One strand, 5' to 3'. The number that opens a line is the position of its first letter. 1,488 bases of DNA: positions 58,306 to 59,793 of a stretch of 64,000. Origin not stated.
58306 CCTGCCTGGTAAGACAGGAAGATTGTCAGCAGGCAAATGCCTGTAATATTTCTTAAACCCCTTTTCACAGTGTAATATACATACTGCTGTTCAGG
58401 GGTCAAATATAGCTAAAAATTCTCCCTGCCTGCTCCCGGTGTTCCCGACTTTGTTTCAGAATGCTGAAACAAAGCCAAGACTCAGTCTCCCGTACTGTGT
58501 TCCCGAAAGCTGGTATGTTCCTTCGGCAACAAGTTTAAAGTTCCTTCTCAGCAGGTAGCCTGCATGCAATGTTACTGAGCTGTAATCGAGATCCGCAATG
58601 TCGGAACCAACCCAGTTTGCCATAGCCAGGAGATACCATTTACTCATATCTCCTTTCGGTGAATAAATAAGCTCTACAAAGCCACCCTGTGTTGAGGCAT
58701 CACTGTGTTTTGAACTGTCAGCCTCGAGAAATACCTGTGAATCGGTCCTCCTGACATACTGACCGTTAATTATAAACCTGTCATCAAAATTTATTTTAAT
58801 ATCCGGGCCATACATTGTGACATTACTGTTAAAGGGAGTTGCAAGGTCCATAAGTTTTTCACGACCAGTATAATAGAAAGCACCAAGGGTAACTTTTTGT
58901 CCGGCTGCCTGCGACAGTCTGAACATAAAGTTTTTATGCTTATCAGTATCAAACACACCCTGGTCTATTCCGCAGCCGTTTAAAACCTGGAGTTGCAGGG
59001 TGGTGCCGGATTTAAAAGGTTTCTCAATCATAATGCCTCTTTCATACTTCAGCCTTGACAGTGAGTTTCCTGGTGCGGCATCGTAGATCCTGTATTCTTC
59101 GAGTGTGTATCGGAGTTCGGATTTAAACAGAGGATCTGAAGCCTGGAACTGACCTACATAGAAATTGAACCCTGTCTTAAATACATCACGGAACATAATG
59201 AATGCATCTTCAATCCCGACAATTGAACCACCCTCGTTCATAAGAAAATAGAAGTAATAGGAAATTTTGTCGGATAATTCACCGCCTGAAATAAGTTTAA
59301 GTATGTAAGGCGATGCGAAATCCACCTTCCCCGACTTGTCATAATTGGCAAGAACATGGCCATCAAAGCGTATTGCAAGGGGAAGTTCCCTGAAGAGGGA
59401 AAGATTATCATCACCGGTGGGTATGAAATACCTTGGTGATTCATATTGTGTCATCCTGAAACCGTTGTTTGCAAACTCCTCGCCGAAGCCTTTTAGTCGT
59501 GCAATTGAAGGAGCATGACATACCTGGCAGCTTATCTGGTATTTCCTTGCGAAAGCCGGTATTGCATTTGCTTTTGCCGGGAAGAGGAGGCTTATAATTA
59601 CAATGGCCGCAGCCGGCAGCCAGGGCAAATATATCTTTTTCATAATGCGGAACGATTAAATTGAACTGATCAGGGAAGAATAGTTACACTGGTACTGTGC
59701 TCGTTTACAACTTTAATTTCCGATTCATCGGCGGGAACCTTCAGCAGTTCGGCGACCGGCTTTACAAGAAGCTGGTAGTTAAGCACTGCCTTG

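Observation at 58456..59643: Cyc2-like fused monoheme cytochrome / outer-membrane beta-barrel in a Bacteroidota-type chromosome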

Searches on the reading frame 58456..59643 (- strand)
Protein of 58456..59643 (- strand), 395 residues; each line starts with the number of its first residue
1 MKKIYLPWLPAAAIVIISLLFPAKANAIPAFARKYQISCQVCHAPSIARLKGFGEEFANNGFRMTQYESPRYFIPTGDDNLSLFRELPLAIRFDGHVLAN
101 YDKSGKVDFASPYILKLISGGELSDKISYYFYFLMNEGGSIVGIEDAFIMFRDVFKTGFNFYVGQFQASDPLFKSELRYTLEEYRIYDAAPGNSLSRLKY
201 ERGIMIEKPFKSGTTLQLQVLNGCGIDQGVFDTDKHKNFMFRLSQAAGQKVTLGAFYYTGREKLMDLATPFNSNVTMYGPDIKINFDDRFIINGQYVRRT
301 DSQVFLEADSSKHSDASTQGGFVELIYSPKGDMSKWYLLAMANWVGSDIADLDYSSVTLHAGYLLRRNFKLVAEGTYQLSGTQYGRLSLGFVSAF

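Call 3: search_protein_families(library=pfam, proteins=[window:58456-59643:-], max_evalue=1)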
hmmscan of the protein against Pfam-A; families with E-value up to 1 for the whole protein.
window:58456-59643:- (395 aa): 1 family
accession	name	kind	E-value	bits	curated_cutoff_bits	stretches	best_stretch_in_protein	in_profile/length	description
PF07642.17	BBP2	-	0.00016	21.5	26.2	1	200-330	135-255/339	Putative beta-barrel porin-2, OmpL-like. bbp2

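Call 4: search_protein_families(library=ncbifam, proteins=[window:58456-59643:-], max_evalue=1)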
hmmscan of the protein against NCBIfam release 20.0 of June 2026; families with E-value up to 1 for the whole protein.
window:58456-59643:- (395 aa): 1 family
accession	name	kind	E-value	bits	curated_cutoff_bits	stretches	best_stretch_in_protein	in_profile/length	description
NF008222.0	PRK10993.1-1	subfamily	0.059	12.4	537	1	346-385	242-281/317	omptin family outer membrane protease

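Call 5: find_homologous_proteins(query=window:58456-59643:-, max_evalue=0.001)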
Query window:58456-59643:- (395 aa): 1406 proteins with E <= 0.001 among 5569 candidates; the best 120 are listed.
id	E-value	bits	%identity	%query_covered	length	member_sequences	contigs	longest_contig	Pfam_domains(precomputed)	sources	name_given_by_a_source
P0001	3.1e-256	867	96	100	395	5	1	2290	-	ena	-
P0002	1.2e-211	721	76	100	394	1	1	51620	-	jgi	jgi:hypothetical protein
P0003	3.9e-209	712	77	97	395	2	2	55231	-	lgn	-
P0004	2.5e-208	710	81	94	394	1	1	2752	-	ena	-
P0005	1.0e-197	675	76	95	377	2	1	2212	-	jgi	-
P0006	4.8e-197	673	73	100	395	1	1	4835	-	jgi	jgi:hypothetical protein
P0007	9.2e-194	662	72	100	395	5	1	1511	-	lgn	-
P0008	1.2e-193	661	71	100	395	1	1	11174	-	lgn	-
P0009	1.5e-193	661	70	100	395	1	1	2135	-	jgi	jgi:hypothetical protein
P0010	1.0e-192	658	71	100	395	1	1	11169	-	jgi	jgi:hypothetical protein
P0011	3.8e-192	656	72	100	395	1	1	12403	-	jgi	jgi:hypothetical protein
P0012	1.4e-189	648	70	100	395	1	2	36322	-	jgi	jgi:hypothetical protein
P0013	3.2e-187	640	69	100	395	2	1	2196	-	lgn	-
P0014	6.1e-187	639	71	95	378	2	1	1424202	-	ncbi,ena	-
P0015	4.5e-186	636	71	98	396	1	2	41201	-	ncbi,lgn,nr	ncbi:MAG: hypothetical protein LLG13_10955 [Bacteroidales bacterium]|nr:hypothetical protein [Bacter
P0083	4.4e-164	564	62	100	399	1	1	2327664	-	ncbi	ncbi:MAG: hypothetical protein AB9846_10110 [Tenuifilaceae bacterium]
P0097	4.3e-162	558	61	100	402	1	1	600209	-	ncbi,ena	-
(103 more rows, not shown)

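Call 6: search_solved_structures(query=window:58456-59643:-, max_evalue=10, show_alignments=2)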
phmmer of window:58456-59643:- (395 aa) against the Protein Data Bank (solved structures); distinct sequences matched with E-value up to 10: 10.
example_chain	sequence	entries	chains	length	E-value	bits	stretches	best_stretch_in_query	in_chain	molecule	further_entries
8hfc_B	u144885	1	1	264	0.071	15.2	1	43-214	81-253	Ras modification protein ERF4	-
6tfj_A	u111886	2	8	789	0.1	14.7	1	278-380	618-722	Vegetative insecticidal protein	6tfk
7xw0_A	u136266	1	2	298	0.13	14.4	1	346-385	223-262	OmpT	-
6vls_A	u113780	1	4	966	0.27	13.3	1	278-380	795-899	Maltose/maltodextrin-binding periplasmic protein,Vip3Aa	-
3j8z_L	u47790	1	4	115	0.39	12.8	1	205-263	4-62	H16.1A light chain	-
3bxu_A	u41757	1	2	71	0.39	12.8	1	20-60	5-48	Cytochrome c3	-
3h34_A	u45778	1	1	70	0.59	12.2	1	19-60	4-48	Cytochrome c7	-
8yt8_C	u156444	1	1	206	0.97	11.5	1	97-158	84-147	Dystrobrevin alpha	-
2n91_A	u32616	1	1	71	2.6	10.1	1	33-60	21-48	Cytochrome C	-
3sj0_X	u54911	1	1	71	2.9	9.9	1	34-63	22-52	CYTOCHROME C7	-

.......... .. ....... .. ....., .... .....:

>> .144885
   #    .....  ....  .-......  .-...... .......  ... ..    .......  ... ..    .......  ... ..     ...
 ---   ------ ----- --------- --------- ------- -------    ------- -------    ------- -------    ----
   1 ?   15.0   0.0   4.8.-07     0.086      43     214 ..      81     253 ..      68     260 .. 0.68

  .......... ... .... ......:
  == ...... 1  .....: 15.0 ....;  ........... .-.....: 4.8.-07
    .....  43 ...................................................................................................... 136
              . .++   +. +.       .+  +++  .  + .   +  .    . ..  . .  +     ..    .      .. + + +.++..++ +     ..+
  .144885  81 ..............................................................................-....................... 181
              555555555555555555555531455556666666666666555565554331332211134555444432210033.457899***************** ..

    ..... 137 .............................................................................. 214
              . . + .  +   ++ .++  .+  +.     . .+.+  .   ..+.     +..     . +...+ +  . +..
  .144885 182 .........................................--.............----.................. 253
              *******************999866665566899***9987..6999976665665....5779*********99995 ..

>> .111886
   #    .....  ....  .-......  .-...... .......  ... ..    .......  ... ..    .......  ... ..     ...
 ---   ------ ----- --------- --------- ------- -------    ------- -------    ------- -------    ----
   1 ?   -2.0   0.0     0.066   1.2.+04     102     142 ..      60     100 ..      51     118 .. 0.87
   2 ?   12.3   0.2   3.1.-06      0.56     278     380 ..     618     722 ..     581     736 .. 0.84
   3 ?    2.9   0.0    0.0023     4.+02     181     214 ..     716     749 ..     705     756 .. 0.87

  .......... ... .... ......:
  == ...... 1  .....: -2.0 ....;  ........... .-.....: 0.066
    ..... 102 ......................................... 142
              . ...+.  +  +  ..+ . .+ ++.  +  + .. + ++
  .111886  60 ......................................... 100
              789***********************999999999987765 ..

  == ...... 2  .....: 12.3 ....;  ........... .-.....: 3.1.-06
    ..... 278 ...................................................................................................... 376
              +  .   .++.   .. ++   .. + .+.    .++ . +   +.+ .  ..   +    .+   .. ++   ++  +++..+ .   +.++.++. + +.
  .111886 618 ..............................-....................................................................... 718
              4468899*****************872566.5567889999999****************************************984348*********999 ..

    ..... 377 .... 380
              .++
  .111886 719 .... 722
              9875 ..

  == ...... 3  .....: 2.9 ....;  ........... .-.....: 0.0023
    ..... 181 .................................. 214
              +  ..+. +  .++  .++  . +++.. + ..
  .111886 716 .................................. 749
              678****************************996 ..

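Call 20: find_encoding_contigs(protein=P0083, flank=8000, max_places=2)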
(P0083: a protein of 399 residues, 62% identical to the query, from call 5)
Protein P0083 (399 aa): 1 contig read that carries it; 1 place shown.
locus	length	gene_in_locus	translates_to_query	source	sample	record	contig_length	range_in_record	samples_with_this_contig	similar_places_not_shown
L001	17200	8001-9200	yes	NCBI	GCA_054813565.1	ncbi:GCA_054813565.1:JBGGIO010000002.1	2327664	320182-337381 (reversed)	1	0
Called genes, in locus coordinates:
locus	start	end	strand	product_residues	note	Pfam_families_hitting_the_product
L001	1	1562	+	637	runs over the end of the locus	PF10602:RPN7 (faint), PF25063:ARM_TT21_C, PF00515:TPR_1 (faint), PF13424:TPR_12 (weak), PF13424:TPR_12 (weak), PF17874:TPR_MalT (weak), PF13424:TPR_12, PF06580:His_kinase, +6 more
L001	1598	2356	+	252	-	PF00072:Response_reg, PF04397:LytTR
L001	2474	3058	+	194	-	-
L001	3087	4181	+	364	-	-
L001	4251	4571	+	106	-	-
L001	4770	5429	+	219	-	-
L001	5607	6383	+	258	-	PF07228:SpoIIE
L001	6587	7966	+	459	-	PF14522:Cytochrome_C7 (faint), PF13435:Cytochrome_C554, PF14537:Cytochrom_c3_2 (faint), PF03264:Cytochrom_NNT (weak)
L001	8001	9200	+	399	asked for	-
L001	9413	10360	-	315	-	PF01259:SAICAR_synt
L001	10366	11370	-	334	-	PF02562:PhoH, PF13245:AAA_19, PF13604:AAA_30 (weak)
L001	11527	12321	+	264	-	PF01887:SAM_HAT_N, PF20257:SAM_HAT_C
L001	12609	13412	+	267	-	PF01503:PRA-PH (faint), PF03819:MazG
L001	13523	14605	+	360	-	PF19300:BPD_transp_1_N, PF00528:BPD_transp_1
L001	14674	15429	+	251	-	PF00121:TIM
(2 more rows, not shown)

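Call 21: find_encoding_contigs(protein=P0097, flank=8000, max_places=2)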
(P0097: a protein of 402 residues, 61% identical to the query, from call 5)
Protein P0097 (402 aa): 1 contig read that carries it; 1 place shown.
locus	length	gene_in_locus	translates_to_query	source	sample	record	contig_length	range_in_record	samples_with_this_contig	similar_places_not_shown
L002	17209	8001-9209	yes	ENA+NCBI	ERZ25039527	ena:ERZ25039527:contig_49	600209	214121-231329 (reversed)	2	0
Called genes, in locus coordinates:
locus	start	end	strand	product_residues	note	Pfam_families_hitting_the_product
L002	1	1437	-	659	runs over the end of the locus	-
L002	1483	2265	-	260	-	PF06966:DUF1295, PF02544:Steroid_dh (weak), PF04140:ICMT (weak)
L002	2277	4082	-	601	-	PF02734:Dak2, PF21645:FakA-like_M, PF02645:DegV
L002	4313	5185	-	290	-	PF03935:SKN1_KRE6_Sbg1 (faint), PF26113:GH16_XgeA, PF00722:Glyco_hydro_16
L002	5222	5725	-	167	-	PF03441:FAD_binding_7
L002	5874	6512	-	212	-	PF00875:DNA_photolyase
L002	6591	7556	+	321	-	PF14522:Cytochrome_C7 (faint), PF22113:Mtrc-MtrF_II-IV_dom (faint), PF13435:Cytochrome_C554, PF14537:Cytochrom_c3_2 (faint)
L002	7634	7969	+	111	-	-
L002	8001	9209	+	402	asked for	-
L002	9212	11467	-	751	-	PF04616:Glyco_hydro_43, PF22847:Glyco_hydro_43_rel, PF12708:Pect-lyase_RHGA_epim, PF00295:Glyco_hydro_28, PF13229:Beta_helix (faint)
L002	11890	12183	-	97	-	-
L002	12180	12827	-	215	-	PF00494:SQS_PSY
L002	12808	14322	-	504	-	PF00070:Pyr_redox (faint), PF01266:DAO, PF01593:Amino_oxidase, PF03486:HI0933_like (faint), PF07992:Pyr_redox_2 (weak), PF13450:NAD_binding_8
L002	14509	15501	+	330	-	PF00135:COesterase, PF20434:BD-FAE, PF00561:Abhydrolase_1 (faint), PF07859:Abhydrolase_3, PF12697:Abhydrolase_6 (weak), PF00326:Peptidase_S9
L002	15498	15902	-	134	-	PF09912:DUF2141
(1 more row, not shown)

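Call 22: find_encoding_contigs(protein=window:58456-59643:-, flank=10000, max_places=3)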
Protein window:58456-59643:- (395 aa): 2 contigs read that carry it; 2 places shown.
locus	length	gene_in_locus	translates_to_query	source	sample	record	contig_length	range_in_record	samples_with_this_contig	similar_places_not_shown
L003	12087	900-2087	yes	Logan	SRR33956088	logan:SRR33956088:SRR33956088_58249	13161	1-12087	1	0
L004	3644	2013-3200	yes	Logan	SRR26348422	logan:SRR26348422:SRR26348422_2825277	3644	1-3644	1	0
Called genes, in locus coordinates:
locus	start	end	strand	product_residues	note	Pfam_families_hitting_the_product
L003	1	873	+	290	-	?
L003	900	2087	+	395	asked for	-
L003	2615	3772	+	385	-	PF25917:BSH_RND (weak), PF25973:BSH_CzcB (weak), PF25893:HH_CzcB (weak), PF25954:Beta-barrel_RND_2, PF25967:RND-MFP_C (weak), PF25975:CzcB_C, PF25989:YknX_C (weak)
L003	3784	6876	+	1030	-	PF00873:ACR_tran, PF03176:MMPL (weak)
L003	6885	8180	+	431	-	PF02321:OEP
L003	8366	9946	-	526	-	PF02838:Glyco_hydro_20b, PF00728:Glyco_hydro_20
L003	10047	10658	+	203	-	PF12766:Pyridox_oxase_2, PF01243:PNPOx_N, PF10590:PNP_phzG_C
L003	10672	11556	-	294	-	PF02633:Creatininase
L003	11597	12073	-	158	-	-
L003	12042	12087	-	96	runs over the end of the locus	PF03795:YCII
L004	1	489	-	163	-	?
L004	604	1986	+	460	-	PF14522:Cytochrome_C7 (faint), PF14537:Cytochrom_c3_2 (faint), PF22113:Mtrc-MtrF_II-IV_dom (faint), PF09699:Paired_CXXCH_1 (faint), PF13435:Cytochrome_C554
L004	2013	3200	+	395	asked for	-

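Call 23: predict_structure(alignment_id=A1)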
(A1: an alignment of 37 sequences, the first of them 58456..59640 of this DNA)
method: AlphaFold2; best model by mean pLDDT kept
length: 394 residues; sequences in the alignment: 37
mean_pLDDT: 62.1   pTM: 0.65
mean pLDDT of the five models: 62.1, 61.1, 60.5, 55.9, 55.1
residues with pLDDT >= 90: 0; 70-90: 177; 50-70: 108; < 50: 109
segments of 3 or more residues with pLDDT < 50: 1-4, 19-86, 170-197, 224-231
pLDDT, mean of each block of 10 residues (from residue 1): 49 58 30 28 30 30 32 34 44 66 69 63 70 62 70 83 66 36 32 46 81 83 47 72 85 85 76 84 79 82 76 81 75 69 76 74 61 73 66 60
secondary structure, 60 per line:
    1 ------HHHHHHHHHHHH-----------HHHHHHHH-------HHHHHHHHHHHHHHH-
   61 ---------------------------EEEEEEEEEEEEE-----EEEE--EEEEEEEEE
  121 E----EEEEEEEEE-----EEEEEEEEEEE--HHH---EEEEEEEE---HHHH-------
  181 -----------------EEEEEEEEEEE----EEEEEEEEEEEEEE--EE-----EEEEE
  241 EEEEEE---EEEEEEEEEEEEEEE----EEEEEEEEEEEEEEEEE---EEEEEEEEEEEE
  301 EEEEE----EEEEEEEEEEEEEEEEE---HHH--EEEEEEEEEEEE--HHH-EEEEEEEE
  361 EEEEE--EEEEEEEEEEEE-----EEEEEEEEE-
elements in order: H7-18 H30-37 H45-59 E88-100 E106-109 E112-121 E126-134 E140-150 E159-166 H170-173 E198-208 E213-226 E236-246 E250-264 E269-285 E289-305 E310-326 E335-346 E353-365 E368-379 E385-393

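Call 26: search_protein_representatives(alignment_id=A1)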
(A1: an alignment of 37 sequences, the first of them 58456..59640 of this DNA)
Query: 37 sequences, 399 profile positions. Proteins with E-value up to 0.001 (for the whole library): 1753; up to 1e-10: 467; up to 1e-30: 130. The best 150 are listed.
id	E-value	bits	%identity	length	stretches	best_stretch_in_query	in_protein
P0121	5.8e-196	667.4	-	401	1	1-399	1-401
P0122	5.0e-171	585.3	-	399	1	9-399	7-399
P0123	2.7e-137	474.2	-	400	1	6-399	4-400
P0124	3.5e-132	457.4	-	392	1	9-399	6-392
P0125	4.3e-126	437.3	-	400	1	8-399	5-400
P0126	9.6e-124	429.6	-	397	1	8-399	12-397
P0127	6.2e-120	417.1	-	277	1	123-399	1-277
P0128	7.4e-112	390.5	-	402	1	15-399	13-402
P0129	1.3e-109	383.1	-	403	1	10-399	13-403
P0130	2.7e-104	365.5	-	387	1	11-399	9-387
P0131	8.1e-103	360.7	-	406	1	9-398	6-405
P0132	1.8e-101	356.2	-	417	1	10-384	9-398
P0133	1.0e-100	353.8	-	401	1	3-399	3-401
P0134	9.0e-100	350.6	-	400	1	8-399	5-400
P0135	2.2e-99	349.4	-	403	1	1-399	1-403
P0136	2.9e-99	349.0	-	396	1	6-387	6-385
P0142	3.8e-93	328.8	-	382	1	15-399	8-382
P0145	4.3e-86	305.6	-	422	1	10-389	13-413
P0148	1.8e-79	283.8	-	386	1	16-399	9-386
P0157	6.8e-68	245.7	-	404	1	7-386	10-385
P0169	1.7e-60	221.3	-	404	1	7-389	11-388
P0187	1.1e-49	185.8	-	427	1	3-387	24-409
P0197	1.5e-44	168.8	-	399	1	12-386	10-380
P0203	1.8e-42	162.0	-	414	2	107-383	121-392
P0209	4.4e-40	154.1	-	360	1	19-275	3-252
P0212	1.1e-39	152.8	-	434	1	10-387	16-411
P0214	6.0e-39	150.4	-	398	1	19-378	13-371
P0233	1.5e-33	132.6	-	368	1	22-267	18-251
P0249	6.2e-31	124.0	-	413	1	16-385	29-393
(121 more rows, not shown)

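Call 29: list_cluster_members(proteins=[P0212, P0214, P0203, P0197, P0249, P0209, P0233, P0187, P0169, P0157])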
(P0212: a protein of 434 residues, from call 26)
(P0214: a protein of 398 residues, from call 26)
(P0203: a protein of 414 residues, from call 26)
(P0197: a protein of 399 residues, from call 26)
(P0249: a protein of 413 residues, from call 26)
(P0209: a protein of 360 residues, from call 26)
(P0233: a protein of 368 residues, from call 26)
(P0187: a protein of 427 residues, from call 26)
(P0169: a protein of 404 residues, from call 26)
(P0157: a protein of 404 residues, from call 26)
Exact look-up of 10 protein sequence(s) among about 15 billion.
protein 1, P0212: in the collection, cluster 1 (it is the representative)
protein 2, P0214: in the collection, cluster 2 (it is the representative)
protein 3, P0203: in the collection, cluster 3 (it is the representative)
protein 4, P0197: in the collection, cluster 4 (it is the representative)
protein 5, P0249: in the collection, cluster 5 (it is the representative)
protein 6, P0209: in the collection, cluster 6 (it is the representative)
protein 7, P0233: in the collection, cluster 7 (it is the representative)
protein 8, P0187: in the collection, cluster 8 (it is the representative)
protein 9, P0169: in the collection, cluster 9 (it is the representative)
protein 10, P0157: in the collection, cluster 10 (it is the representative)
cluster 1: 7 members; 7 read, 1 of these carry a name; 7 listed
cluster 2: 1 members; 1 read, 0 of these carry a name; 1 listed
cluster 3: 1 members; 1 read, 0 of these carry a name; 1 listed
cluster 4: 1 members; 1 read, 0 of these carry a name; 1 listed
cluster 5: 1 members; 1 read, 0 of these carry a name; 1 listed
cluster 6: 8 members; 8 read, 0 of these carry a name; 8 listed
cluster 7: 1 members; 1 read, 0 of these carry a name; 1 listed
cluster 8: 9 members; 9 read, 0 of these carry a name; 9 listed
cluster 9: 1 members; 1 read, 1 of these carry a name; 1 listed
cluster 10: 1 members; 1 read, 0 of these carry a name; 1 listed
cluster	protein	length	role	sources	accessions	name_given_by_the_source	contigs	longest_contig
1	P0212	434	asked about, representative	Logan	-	-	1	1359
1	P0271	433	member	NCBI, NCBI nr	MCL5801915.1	MAG: hypothetical protein M1283_05290 [Gammaproteobacteria bacterium] | hypothetical protein [Gammaproteobacteria bacterium]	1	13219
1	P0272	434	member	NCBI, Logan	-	-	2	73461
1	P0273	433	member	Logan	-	-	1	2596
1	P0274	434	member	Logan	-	-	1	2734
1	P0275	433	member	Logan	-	-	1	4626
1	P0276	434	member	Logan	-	-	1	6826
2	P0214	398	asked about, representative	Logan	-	-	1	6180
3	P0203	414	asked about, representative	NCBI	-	-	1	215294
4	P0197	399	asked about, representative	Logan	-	-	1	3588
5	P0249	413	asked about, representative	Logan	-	-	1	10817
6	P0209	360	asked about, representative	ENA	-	-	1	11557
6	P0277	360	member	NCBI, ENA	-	-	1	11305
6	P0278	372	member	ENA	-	-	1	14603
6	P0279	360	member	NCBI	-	-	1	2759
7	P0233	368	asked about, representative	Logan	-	-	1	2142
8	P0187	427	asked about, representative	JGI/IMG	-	-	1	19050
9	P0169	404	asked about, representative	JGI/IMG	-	hypothetical protein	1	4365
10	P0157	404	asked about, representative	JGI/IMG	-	-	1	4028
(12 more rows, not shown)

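Call 34: search_solved_structures(query=A2, max_evalue=1)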
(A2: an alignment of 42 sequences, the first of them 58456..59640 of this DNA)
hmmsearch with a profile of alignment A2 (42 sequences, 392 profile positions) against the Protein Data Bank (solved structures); distinct sequences matched with E-value up to 1: 1.
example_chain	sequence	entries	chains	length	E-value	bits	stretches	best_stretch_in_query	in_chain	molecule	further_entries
8ydm_C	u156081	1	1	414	0.75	12.1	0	35-56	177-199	Cytochrome c-554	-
